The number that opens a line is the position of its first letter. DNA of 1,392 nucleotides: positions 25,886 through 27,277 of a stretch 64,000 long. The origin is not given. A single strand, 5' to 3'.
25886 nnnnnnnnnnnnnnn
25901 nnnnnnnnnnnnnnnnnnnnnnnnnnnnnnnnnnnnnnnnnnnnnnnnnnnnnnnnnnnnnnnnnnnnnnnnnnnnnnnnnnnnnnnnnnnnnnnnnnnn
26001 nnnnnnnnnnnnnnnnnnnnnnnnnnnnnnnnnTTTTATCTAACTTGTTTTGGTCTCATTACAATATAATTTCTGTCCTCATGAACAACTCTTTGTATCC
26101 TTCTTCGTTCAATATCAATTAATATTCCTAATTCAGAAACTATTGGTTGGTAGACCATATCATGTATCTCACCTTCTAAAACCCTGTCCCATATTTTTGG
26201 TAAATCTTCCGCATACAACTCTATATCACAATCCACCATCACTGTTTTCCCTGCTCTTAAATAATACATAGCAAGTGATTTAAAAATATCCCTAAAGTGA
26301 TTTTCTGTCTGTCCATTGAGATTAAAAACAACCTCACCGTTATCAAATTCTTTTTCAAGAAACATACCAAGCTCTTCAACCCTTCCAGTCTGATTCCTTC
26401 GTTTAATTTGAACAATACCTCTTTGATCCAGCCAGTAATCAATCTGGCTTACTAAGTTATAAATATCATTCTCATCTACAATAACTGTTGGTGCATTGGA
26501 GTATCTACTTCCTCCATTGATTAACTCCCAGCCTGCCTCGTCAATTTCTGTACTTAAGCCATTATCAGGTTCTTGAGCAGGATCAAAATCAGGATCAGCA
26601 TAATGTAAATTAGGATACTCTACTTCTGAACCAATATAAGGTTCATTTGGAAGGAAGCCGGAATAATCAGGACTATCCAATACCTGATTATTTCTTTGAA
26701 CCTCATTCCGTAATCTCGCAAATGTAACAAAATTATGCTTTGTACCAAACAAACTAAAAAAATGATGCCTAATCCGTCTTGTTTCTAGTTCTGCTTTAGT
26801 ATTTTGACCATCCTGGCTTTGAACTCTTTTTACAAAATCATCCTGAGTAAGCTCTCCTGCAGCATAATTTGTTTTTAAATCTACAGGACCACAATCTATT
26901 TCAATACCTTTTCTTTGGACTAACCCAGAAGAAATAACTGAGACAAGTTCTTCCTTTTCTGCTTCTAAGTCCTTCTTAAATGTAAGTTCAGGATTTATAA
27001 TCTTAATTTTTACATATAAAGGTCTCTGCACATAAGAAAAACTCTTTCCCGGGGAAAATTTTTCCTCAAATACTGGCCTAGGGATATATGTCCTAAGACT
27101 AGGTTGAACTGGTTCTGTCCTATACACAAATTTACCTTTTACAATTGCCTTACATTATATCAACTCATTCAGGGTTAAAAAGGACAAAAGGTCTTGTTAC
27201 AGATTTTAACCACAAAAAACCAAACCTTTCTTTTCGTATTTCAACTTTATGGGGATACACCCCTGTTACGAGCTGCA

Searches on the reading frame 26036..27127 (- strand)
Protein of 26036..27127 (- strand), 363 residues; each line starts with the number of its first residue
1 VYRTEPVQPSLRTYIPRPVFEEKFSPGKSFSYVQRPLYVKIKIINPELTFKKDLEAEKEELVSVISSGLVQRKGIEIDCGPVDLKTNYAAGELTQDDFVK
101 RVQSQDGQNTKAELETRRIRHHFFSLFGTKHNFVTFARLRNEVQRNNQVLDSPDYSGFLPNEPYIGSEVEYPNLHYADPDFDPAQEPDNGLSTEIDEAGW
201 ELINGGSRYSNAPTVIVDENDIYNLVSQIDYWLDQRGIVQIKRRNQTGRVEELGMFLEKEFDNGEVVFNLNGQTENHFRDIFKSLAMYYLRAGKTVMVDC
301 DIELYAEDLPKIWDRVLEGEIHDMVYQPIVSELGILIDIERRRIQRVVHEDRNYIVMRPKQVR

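Call 3: search_protein_families(library=pfam, proteins=[window:26036-27127:-], max_evalue=0.01)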
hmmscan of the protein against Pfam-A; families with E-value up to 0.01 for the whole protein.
window:26036-27127:- (363 aa): 0 families

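Call 4: search_protein_families(library=ncbifam, proteins=[window:26036-27127:-], max_evalue=0.01)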
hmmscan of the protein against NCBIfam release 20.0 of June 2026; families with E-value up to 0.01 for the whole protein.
window:26036-27127:- (363 aa): 0 families

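Call 18: find_homologous_proteins(query=window:26036-27127:-)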
Query window:26036-27127:- (363 aa): 3 proteins with E <= 0.001 among 2073 candidates.
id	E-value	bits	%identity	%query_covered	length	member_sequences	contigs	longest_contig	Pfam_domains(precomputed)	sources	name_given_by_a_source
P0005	1.4e-243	826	100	100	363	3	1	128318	-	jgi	-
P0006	9.0e-205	698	84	99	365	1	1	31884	-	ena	-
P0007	8.1e-165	567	68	99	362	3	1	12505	-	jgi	jgi:hypothetical protein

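Call 19: find_encoding_contigs(protein=P0007, flank=10000, max_places=4)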
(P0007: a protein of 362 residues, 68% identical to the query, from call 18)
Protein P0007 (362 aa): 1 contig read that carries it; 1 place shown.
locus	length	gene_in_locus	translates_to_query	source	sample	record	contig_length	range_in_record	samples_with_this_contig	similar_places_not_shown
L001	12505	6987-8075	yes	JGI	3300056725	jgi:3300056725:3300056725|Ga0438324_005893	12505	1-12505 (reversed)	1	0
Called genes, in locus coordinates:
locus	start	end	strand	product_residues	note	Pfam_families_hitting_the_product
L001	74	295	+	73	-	-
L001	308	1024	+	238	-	PF01987:AIM24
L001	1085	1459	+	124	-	PF00507:Oxidored_q4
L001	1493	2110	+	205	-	PF01058:Oxidored_q6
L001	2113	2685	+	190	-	PF00329:Complex1_30kDa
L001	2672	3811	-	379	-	-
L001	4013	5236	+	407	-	PF00346:Complex1_49kDa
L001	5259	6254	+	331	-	PF01259:SAICAR_synt, PF02700:PurS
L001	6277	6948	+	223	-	-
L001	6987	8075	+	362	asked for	-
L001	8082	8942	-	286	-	PF00092:VWA, PF13519:VWA_2 (weak)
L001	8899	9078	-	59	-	-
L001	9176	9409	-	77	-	-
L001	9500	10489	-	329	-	PF00490:ALAD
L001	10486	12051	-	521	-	PF00590:TP_methylase, PF02602:HEM4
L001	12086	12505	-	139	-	?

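Call 20: find_encoding_contigs(protein=P0006, flank=10000, max_places=4)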
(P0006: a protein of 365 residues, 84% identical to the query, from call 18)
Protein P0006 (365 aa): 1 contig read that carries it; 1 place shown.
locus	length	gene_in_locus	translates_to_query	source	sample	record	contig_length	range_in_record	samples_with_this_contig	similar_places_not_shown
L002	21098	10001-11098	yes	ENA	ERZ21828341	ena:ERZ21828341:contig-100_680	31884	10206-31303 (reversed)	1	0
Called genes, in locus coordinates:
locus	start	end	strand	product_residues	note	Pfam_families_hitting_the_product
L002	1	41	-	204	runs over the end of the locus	-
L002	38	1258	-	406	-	PF02441:Flavoprotein, PF04127:DFP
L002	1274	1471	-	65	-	PF01192:RNA_pol_Rpb6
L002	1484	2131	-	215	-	PF00625:Guanylate_kin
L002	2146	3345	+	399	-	PF13181:TPR_8 (faint), PF13428:TPR_14 (faint), PF13432:TPR_16 (faint), PF14559:TPR_19 (weak), PF23914:TPR_CcmH_CycH (faint), PF00515:TPR_1 (weak), PF07719:TPR_2 (weak)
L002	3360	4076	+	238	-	PF01987:AIM24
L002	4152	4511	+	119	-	PF00507:Oxidored_q4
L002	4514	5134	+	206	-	PF01058:Oxidored_q6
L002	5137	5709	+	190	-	PF00329:Complex1_30kDa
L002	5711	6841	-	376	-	-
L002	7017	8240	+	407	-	PF00346:Complex1_49kDa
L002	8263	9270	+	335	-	PF01259:SAICAR_synt, PF02700:PurS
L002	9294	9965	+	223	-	-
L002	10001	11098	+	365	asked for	-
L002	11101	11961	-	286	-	PF00092:VWA (weak), PF13519:VWA_2 (weak)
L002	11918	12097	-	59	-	-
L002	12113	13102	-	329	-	PF00490:ALAD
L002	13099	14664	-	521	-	PF00590:TP_methylase, PF02602:HEM4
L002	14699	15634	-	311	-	PF01379:Porphobil_deam, PF03900:Porphobil_deamC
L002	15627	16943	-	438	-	PF05201:GlutR_N, PF01488:Shikimate_DH, PF00745:GlutR_dimer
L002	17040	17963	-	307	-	PF00596:Aldolase_II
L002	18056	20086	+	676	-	PF00270:DEAD (faint), PF04851:ResIII, PF17757:UvrB_inter, PF27431:UvrB_3rd, PF00271:Helicase_C, PF12344:UvrB, PF02151:UVR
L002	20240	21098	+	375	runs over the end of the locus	PF01551:Peptidase_M23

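Call 38: predict_structure(alignment_id=A2)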
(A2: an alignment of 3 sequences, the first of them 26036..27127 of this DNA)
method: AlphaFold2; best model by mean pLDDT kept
length: 363 residues; sequences in the alignment: 3
mean_pLDDT: 42.0   pTM: 0.39
mean pLDDT of the five models: 42.0, 41.5, 39.4, 37.7, 33.3
residues with pLDDT >= 90: 0; 70-90: 15; 50-70: 98; < 50: 250
segments of 3 or more residues with pLDDT < 50: 1-208, 272-275, 302-325, 327-333, 361-363
pLDDT, mean of each block of 10 residues (from residue 1): 28 29 32 32 32 30 30 32 30 27 32 34 30 24 27 27 28 33 32 31 40 59 57 63 64 63 66 52 68 68 44 46 45 56 55 64 40
secondary structure, 60 per line:
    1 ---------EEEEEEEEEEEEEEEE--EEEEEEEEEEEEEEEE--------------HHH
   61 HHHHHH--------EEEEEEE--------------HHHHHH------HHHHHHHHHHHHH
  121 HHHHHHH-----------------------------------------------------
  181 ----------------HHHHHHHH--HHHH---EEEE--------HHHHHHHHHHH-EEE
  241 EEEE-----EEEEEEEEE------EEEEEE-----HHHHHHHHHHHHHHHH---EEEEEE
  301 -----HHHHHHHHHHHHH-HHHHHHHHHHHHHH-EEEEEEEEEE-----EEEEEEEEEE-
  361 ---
elements in order: E10-25 E28-43 H58-66 E75-81 H96-101 H108-127 H197-204 H207-210 E214-217 H226-236 E238-244 E250-258 E265-270 H276-291 E295-300 H306-318 H320-333 E335-344 E350-359

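Call 40: search_protein_representatives(alignment_id=A2)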
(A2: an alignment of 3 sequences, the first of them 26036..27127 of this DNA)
Query: 3 sequences, 363 profile positions. Proteins with E-value up to 0.001 (for the whole library): 17; up to 1e-10: 15; up to 1e-30: 7. The best 17 are listed.
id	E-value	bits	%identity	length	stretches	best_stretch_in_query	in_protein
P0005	2.2e-232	787.2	-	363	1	2-363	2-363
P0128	5.6e-62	226.6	-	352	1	10-362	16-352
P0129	3.4e-51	191.1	-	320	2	205-361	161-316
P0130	2.9e-41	158.4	-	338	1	1-359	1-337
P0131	2.2e-35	139.1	-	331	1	26-359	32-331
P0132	9.5e-35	137.0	-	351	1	196-362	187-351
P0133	2.5e-33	132.3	-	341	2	196-361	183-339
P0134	2.2e-29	119.3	-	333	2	195-322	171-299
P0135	1.1e-28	117.0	-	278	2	204-360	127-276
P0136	3.0e-20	89.3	-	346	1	21-359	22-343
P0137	7.8e-20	87.9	-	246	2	207-347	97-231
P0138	9.6e-19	84.3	-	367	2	86-321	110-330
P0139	1.3e-18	83.9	-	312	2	207-344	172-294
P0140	1.5e-15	73.8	-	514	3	207-361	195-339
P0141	2.9e-11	59.7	-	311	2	13-195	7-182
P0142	1.4e-09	54.2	-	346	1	26-300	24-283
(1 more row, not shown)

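Call 48: search_solved_structures(query=A5, max_evalue=10, show_alignments=2)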
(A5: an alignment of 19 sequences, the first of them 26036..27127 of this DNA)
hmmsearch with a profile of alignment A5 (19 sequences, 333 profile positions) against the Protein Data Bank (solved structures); distinct sequences matched with E-value up to 10: 2.
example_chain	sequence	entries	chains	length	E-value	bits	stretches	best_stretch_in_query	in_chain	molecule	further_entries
1jfi_B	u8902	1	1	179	0.025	17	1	155-233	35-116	Transcription Regulator NC2 beta chain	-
2ogg_A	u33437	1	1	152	0.27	13.6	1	270-315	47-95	Trehalose operon transcriptional repressor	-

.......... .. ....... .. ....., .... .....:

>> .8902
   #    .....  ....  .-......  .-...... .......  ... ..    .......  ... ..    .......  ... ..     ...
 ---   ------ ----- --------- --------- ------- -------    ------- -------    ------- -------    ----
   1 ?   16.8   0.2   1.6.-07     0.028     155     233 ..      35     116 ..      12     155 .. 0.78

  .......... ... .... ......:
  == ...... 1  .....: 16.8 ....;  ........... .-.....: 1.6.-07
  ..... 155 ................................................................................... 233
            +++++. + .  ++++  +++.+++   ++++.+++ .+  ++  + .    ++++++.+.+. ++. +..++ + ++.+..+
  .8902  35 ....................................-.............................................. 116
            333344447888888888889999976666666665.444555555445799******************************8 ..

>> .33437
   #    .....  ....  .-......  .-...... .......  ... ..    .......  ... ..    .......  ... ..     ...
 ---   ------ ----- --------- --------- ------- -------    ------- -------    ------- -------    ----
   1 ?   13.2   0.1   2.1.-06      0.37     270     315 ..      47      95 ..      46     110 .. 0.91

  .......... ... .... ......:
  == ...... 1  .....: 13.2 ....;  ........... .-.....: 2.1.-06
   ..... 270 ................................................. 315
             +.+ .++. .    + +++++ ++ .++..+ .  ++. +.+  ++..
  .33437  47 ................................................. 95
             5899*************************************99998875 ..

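Call 50: find_encoding_contigs(protein=P0128, flank=6000, max_places=2)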
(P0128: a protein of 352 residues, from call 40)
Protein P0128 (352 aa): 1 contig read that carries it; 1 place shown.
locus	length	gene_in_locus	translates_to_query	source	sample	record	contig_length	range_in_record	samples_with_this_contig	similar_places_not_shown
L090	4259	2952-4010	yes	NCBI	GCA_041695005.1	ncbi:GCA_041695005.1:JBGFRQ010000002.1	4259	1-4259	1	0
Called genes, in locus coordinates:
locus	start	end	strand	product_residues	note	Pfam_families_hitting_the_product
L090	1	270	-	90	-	?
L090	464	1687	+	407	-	PF00346:Complex1_49kDa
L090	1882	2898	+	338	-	PF01259:SAICAR_synt, PF02700:PurS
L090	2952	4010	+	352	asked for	-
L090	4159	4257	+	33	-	?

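Call 52: find_encoding_contigs(protein=P0130, flank=8000, max_places=2)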
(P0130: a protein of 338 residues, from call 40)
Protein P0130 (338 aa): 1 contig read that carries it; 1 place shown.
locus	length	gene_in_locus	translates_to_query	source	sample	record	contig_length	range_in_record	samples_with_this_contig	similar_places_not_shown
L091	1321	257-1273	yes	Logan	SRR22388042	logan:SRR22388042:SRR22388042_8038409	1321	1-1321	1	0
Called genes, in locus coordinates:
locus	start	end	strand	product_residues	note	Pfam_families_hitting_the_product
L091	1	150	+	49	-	?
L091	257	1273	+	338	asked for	-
